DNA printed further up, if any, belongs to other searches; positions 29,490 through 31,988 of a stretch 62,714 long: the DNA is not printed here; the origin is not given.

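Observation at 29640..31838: Rep-like protein with a duplicated two-domain unit (four helical repeats)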

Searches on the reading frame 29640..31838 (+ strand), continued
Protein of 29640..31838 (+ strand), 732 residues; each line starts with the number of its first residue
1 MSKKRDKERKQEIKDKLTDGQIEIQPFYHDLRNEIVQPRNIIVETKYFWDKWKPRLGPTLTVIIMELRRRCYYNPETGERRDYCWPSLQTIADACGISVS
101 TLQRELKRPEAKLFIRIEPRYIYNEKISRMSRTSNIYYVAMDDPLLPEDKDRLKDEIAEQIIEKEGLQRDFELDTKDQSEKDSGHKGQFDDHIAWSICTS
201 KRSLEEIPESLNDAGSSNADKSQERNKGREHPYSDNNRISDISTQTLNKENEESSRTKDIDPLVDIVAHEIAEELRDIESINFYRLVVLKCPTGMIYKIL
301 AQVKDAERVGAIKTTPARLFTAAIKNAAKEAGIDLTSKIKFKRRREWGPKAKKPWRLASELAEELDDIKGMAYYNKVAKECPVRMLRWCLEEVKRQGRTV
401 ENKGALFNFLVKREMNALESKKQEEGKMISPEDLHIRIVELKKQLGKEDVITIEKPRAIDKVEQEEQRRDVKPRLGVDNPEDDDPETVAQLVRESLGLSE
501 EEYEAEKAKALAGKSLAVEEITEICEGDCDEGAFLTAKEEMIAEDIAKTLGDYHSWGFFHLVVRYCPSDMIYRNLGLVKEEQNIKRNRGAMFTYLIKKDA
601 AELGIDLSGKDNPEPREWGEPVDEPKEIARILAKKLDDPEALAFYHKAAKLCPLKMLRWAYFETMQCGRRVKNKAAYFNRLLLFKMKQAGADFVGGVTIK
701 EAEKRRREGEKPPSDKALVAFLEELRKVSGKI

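Call 62: predict_structure(alignment_id=A6)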
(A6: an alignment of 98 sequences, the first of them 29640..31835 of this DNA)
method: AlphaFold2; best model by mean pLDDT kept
length: 732 residues; sequences in the alignment: 98
mean_pLDDT: 74.7   pTM: 0.34
mean pLDDT of the five models: 74.7, 74.5, 73.8, 73.8, 68.9
residues with pLDDT >= 90: 310; 70-90: 188; 50-70: 69; < 50: 165
segments of 3 or more residues with pLDDT < 50: 26-42, 186-256, 446-482, 514-533, 610-619, 695-701
pLDDT, mean of each block of 10 residues (from residue 1): 88 90 54 40 72 96 93 60 90 97 97 96 95 94 91 92 92 84 51 34 33 32 32 32 35 54 92 95 96 98 98 97 98 89 74 96 96 97 95 83 94 92 72 81 59 31 30 34 68 87 86 43 28 68 93 86 94 94 75 94 80 41 76 85 84 78 67 77 74 51 64 71 72 46
secondary structure, 60 per line:
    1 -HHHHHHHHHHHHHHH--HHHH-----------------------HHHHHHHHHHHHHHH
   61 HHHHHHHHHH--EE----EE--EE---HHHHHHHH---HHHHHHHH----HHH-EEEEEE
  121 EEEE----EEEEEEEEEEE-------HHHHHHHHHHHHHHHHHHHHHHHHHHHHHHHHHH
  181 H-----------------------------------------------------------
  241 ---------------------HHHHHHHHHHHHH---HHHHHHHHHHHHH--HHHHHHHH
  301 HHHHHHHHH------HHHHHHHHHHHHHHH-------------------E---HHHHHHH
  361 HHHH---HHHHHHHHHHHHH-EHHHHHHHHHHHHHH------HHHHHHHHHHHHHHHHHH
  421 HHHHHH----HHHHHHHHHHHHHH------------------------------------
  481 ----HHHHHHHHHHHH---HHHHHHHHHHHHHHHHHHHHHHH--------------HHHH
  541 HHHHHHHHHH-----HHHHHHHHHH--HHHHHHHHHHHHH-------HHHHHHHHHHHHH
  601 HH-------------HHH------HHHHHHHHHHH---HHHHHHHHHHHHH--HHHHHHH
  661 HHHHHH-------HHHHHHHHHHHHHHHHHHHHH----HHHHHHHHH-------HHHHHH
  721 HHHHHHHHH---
elements in order (helices of 4 or more, strands of 3 or more residues): H2-16 H19-22 H46-70 H88-95 H99-106 E115-124 E129-139 H147-181 H262-274 H278-290 H293-309 H316-330 H354-364 H368-380 H383-396 H403-426 H431-444 H485-496 H500-522 H537-550 H556-565 H568-580 H588-602 H625-635 H639-651 H654-666 H674-694 H699-707 H715-729

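Call 64: fold_search(model_id=the predicted structure, library=pdb)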
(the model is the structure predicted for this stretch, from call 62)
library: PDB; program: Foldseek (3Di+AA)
matches with E <= 10: 332; with E <= 0.001: 0
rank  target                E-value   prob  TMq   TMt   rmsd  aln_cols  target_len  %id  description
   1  3r0a_A                1.5e-01  1.00  0.10  0.46   9.4       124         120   14  Possible transcriptional regulator from Methanosarcina mazei Go1 (gi 21227196) (released 2011-03-23)
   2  6pln_B                2.2e-01  0.93  0.07  0.35  10.1        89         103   18  X-ray crystal structure of Pyrococcus furiosus general transcription factor TFE-alpha (released 2020-07-08)
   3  3r0a_B                2.7e-01  0.90  0.08  0.35  10.2       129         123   12  Possible transcriptional regulator from Methanosarcina mazei Go1 (gi 21227196) (released 2011-03-23)
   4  7nvs_W                3.8e-01  0.99  0.09  0.32  11.8       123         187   13  RNA polymerase II core pre-initiation complex with closed promoter DNA in proximal position (released 2021-05-05)
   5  4pt7_B                4.0e-01  0.84  0.11  0.44   8.0       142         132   16  Structure of initiator (released 2014-06-25)
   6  5gpy_A                4.2e-01  0.99  0.09  0.33  11.2       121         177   13  Crystal structure of the human TFIIE complex (released 2016-11-02)
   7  6pln_A                4.4e-01  0.63  0.08  0.34  10.6       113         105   15  X-ray crystal structure of Pyrococcus furiosus general transcription factor TFE-alpha (released 2020-07-08)
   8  7nvr_W                4.6e-01  0.72  0.07  0.23  15.7       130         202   14  Human Mediator with RNA Polymerase II Pre-initiation complex (released 2021-05-05)
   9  2fbh                  5.8e-01  0.84  0.08  0.35  16.4       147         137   14  The crystal structure of transcriptional regulator PA3341 (released 2005-12-20)
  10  6xjf_B                6.0e-01  0.97  0.10  0.55   9.5       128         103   10  X-ray crystal structure of Pyrococcus furiosus general transcription factor TFE-alpha (SeMet labeled protein) (released 2020-07-08)
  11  1ub9                  6.3e-01  0.77  0.09  0.47   9.4       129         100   12  Structure of the transcriptional regulator homologue protein from Pyrococcus horikoshii OT3 (released 2004-05-04)
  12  6xjf_A                6.9e-01  0.95  0.10  0.53   7.9       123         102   12  X-ray crystal structure of Pyrococcus furiosus general transcription factor TFE-alpha (SeMet labeled protein) (released 2020-07-08)
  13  1s3j_B                6.9e-01  0.69  0.08  0.33  13.6       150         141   13  X-ray crystal structure of YusO protein from Bacillus subtilis (released 2004-04-13)
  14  6cmv_C                7.2e-01  0.87  0.09  0.47  10.6       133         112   13  Crystal structure of Archaeal Biofilm Regulator (AbfR2) from Sulfolobus acidocaldarius (released 2018-11-14)
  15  3cta                  7.6e-01  0.98  0.07  0.26   5.6        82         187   15  Crystal structure of riboflavin kinase from Thermoplasma acidophilum (released 2008-04-29)
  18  4pql_B                7.9e-01  0.96  0.11  0.51   5.8       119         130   18  N-Terminal domain of DNA binding protein (released 2014-06-11)
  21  2v79_B                8.3e-01  0.91  0.10  0.46   7.5       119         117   13  Crystal Structure of the N-terminal domain of DnaD from Bacillus Subtilis (released 2008-01-15)
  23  5kbj_H                8.3e-01  0.77  0.12  0.49   6.8       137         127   16  Structure of Rep-DNA complex (released 2016-06-29)
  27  2v79_A                9.1e-01  0.91  0.10  0.49   6.9       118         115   14  Crystal Structure of the N-terminal domain of DnaD from Bacillus Subtilis (released 2008-01-15)
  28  4pql_A                9.1e-01  0.69  0.11  0.46   7.7       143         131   17  N-Terminal domain of DNA binding protein (released 2014-06-11)
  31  1hkq_A                9.1e-01  0.60  0.09  0.39  14.2       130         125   15  PPS10 plasmid DNA replication initiator protein RepA. Replication inactive, dimeric N-terminal domain. (released 2003-05-29)
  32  5kbj_A                9.5e-01  0.84  0.12  0.51   6.9       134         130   17  Structure of Rep-DNA complex (released 2016-06-29)
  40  5kbj_C                1.1e+00  0.69  0.10  0.46   7.6       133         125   15  Structure of Rep-DNA complex (released 2016-06-29)
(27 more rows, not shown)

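Call 67: search_protein_families(library=pfam, proteins=[P0005, P0032, P0019, P0003], max_evalue=0.5)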
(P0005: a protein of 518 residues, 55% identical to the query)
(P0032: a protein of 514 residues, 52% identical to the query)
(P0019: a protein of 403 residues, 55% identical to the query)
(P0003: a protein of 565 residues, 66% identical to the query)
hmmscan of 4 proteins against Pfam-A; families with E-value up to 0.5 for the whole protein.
P0005 (518 aa): 5 families
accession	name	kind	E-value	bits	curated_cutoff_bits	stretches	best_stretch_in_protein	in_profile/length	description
PF13730.12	HTH_36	-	3.2e-08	33.7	25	1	106-132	22-48/55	Helix-turn-helix domain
PF11638.13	DnaA_N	-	8.6e-05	22.6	24.6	1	435-494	3-63/65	DnaA N-terminal domain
PF13545.12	HTH_Crp_2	-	0.012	16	27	1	110-140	23-53/70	Crp-like helix-turn-helix domain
PF00392.27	GntR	-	0.089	12.9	27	1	110-132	25-47/64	Bacterial regulatory proteins, gntR family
PF08279.18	HTH_11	-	0.1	12.9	25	1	111-131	17-37/55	HTH domain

P0032 (514 aa): 2 families
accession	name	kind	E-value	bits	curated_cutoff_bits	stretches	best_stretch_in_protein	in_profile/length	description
PF13730.12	HTH_36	-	0.025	14.8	25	1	101-127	23-47/55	Helix-turn-helix domain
PF00088.24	Trefoil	-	0.2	12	21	1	85-104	22-41/43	Trefoil (P-type) domain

P0019 (403 aa): 7 families
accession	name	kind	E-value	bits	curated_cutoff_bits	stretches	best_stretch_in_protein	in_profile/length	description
PF13730.12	HTH_36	-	0.00054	20.1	25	1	64-90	23-48/55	Helix-turn-helix domain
PF11638.13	DnaA_N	-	0.001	19.2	24.6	1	323-382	3-63/65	DnaA N-terminal domain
PF13545.12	HTH_Crp_2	-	0.0017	18.7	27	1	67-100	22-55/70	Crp-like helix-turn-helix domain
PF00392.27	GntR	-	0.0049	17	27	1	68-103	25-60/64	Bacterial regulatory proteins, gntR family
PF25213.1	HVO_A0261_N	-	0.038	14.3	35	1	69-105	26-61/86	HVO_A0261 N-terminal domain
PF12802.13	MarR_2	-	0.16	12.6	27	1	69-102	22-54/61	MarR family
PF13936.12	HTH_38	-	0.19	12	27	0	72-90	25-43/44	Helix-turn-helix domain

P0003 (565 aa): 7 families
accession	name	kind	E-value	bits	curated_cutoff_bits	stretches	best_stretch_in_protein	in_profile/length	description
PF13730.12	HTH_36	-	7.8e-07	29.2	25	1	88-116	20-48/55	Helix-turn-helix domain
PF13936.12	HTH_38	-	0.0016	18.5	27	1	95-116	22-43/44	Helix-turn-helix domain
PF04967.18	HTH_10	-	0.03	14.6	23.1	1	95-122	25-52/53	HTH DNA binding domain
PF04069.17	OpuAC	-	0.079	13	21.2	1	163-264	17-119/257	Substrate binding domain of ABC-type glycine betaine transport system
PF04520.18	Senescence_reg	-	0.19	13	22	0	174-255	35-98/167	Senescence regulator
PF13384.12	HTH_23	-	0.2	12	24.6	0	96-117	20-41/50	Homeodomain-like domain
PF00165.29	HTH_AraC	-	0.22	12.2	26.6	0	95-116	10-31/42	Bacterial regulatory helix-turn-helix proteins, AraC family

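Call 76: find_related_loci(query=A5, collection=genome_contigs, flank=6000)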
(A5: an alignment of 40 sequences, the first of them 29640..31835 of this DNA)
Query A5 (732 aa) in genome_contigs; peptide patterns used: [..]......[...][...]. (x = any residue, [..] = any of these).
35 stretches matched a pattern; 14 encode a relative of the query (tblastn E <= 1e-3); 14 distinct loci.
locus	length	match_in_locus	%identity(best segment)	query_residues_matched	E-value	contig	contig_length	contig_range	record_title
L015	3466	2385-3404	36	1-359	1e-60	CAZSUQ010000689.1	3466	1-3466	MAG TPA_asm: uncultured Thermodesulfobacteriota bacterium isolate binchicken_co97_83 genome assembly, contig: NODE_90090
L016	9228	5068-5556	55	9-171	3e-54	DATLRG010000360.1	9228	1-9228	MAG TPA_asm: Chloroflexota bacterium isolate SMAG_U13898 k141_372698, whole genome shotgun sequence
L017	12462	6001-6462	56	16-169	5e-53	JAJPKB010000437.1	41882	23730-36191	MAG: Chloroflexota bacterium isolate Centralia_MAG_593 k107_1655016, whole genome shotgun sequence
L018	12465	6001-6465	55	16-170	4e-52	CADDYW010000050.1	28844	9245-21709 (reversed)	Chloroflexi bacterium isolate 7 genome assembly, contig: NODE_930_length_28844_cov_15.768604, whole genome shotgun seque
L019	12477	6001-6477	54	8-166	3e-51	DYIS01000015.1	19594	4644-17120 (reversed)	MAG TPA_asm: Ktedonobacter racemifer isolate FI88_62_8 Afr_mines_FI88_1021_length_19594_cov_3_301858, whole genome shotg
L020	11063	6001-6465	55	16-170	4e-51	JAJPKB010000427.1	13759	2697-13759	MAG: Chloroflexota bacterium isolate Centralia_MAG_593 k107_32729134, whole genome shotgun sequence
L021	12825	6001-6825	35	14-337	2e-49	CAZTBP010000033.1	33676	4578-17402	MAG TPA_asm: uncultured Ignavibacteriales bacterium isolate binchicken_co17_316 genome assembly, contig: NODE_3634_lengt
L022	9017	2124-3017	33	22-335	4e-47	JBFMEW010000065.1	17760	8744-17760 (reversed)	MAG: Acidobacteriota bacterium isolate MAG255 MAG255_65, whole genome shotgun sequence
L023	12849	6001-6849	35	2-328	1e-46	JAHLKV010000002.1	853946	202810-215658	MAG: bacterium isolate MAG50 NODE_20_length_853946_cov_2161.414363, whole genome shotgun sequence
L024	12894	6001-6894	33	22-335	4e-46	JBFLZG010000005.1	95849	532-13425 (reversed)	MAG: bacterium isolate MAG105 MAG105_5, whole genome shotgun sequence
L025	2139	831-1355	44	6-194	1e-45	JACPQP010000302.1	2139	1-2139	MAG: Chloroflexi bacterium isolate NC_groundwater_656_Ag_B-0.1um_68_36 B_1_S1_Biohub_coassembly_k141_2873887, whole geno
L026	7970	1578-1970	53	22-152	2e-44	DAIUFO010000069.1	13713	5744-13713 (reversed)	MAG TPA_asm: Chloroflexota bacterium isolate CTOTU41363 NODE_3466_length_13713_cov_4.808098, whole genome shotgun sequen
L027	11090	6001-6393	53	22-152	3e-44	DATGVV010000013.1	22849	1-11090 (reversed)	MAG TPA_asm: Chloroflexota bacterium isolate SMAG_U10565 k141_2456522, whole genome shotgun sequence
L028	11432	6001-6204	47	82-154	5e-15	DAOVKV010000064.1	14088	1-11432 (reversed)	MAG TPA_asm: bacterium isolate CSMAG_1428 CSMAG_1428_k141_1868417_length_14088_cov_14.0000, whole genome shotgun sequenc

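Call 80: search_protein_families(library=pfam, proteins=[L023:927-1634:-, L023:1646-2395:-, L023:2499-4061:-, L023:4054-4983:-, L023:4964-5527:-, L023:6855-7391:-, L023:7536-10778:-, L023:10801-12786:-, L024:3317-5839:+, L024:7553-8173:-], max_evalue=0.0001)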
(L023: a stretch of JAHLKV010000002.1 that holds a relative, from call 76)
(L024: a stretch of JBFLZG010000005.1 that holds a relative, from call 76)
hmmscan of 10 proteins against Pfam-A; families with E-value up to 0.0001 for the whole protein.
L023:927-1634:- (235 aa): 2 families
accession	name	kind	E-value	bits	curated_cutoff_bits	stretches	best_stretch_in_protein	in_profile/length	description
PF00092.34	VWA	-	3.3e-13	50.7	23.8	1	35-203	7-173/174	von Willebrand factor type A domain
PF13519.12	VWA_2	-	2.9e-06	28.3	27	1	35-144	6-106/107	von Willebrand factor type A domain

L023:1646-2395:- (249 aa): 1 family
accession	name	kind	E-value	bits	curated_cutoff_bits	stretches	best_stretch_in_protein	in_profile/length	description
PF10571.15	UPF0547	-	8.4e-06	26.2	29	1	3-27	1-25/26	Uncharacterised protein family UPF0547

L023:2499-4061:- (520 aa): 6 families
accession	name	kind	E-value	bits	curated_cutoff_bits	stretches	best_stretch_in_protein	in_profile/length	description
PF13424.12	TPR_12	-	6.6e-15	55.5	30.1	0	272-335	7-72/77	Tetratricopeptide repeat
PF17874.7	TPR_MalT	-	4.6e-13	49.6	45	1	114-318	7-211/336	MalT-like TPR region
PF07719.23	TPR_2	-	8.9e-11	41.5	27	0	273-298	6-31/34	Tetratricopeptide repeat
PF13181.12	TPR_8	-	2.6e-08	33.8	25.7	0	273-296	6-29/34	Tetratricopeptide repeat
PF13428.12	TPR_14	-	1e-07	32.3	23.5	0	273-297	6-30/44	Tetratricopeptide repeat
PF13374.12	TPR_10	-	3.3e-07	30.5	27.5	0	273-300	7-34/42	Tetratricopeptide repeat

L023:4054-4983:- (309 aa): 1 family
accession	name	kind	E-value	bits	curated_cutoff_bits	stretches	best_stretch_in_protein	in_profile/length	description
PF13814.12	Replic_Relax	-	5.4e-28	98.8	25.3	1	37-224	1-177/191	Replication-relaxation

L023:4964-5527:- (187 aa): 1 family
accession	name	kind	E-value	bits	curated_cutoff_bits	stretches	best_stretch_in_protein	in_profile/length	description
PF02075.23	RuvC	-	5e-13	49.6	22.2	1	23-139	2-122/148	Crossover junction endodeoxyribonuclease RuvC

L023:6855-7391:- (178 aa): 0 families

L023:7536-10778:- (1080 aa): 5 families
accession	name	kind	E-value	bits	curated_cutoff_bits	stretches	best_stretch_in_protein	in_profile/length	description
PF18766.7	SWI2_SNF2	-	6.4e-70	235.7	26.7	1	271-495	1-218/221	SWI2/SNF2 ATPase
PF04313.20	HSDR_N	-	1.3e-37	130.1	25.1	1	5-214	2-196/198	Type I restriction enzyme R protein N terminus (HSDR_N)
PF11867.13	T1RH-like_C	-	1.9e-24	87.1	26.8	1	738-1058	2-324/329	Type I restriction enzyme HindI endonuclease subunit-like, C-terminal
PF04851.21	ResIII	-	5.8e-19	69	22.5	1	278-432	10-162/164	Type III restriction enzyme, res subunit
PF22679.2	T1R_D3-like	-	3.3e-18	67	27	1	647-713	88-156/158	Type I restriction enzyme subunit R domain 3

L023:10801-12786:- (661 aa): 1 family
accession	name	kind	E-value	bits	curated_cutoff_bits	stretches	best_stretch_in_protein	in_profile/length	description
PF00082.27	Peptidase_S8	-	6.1e-63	213.3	21.8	1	107-443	3-288/288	Subtilase family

L024:3317-5839:+ (840 aa): 2 families
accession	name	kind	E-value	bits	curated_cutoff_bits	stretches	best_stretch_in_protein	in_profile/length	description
PF13597.11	NRDD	-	2.5e-191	637.6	26.2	1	146-706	1-562/562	Anaerobic ribonucleoside-triphosphate reductase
PF03477.21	ATP-cone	-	7e-24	84.6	25.8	1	28-117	2-87/88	ATP cone domain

L024:7553-8173:- (206 aa): 1 family
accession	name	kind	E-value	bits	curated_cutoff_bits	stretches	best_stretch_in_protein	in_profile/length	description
PF00440.29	TetR_N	-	3.5e-14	52.7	24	1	20-66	1-47/47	Bacterial regulatory proteins, tetR family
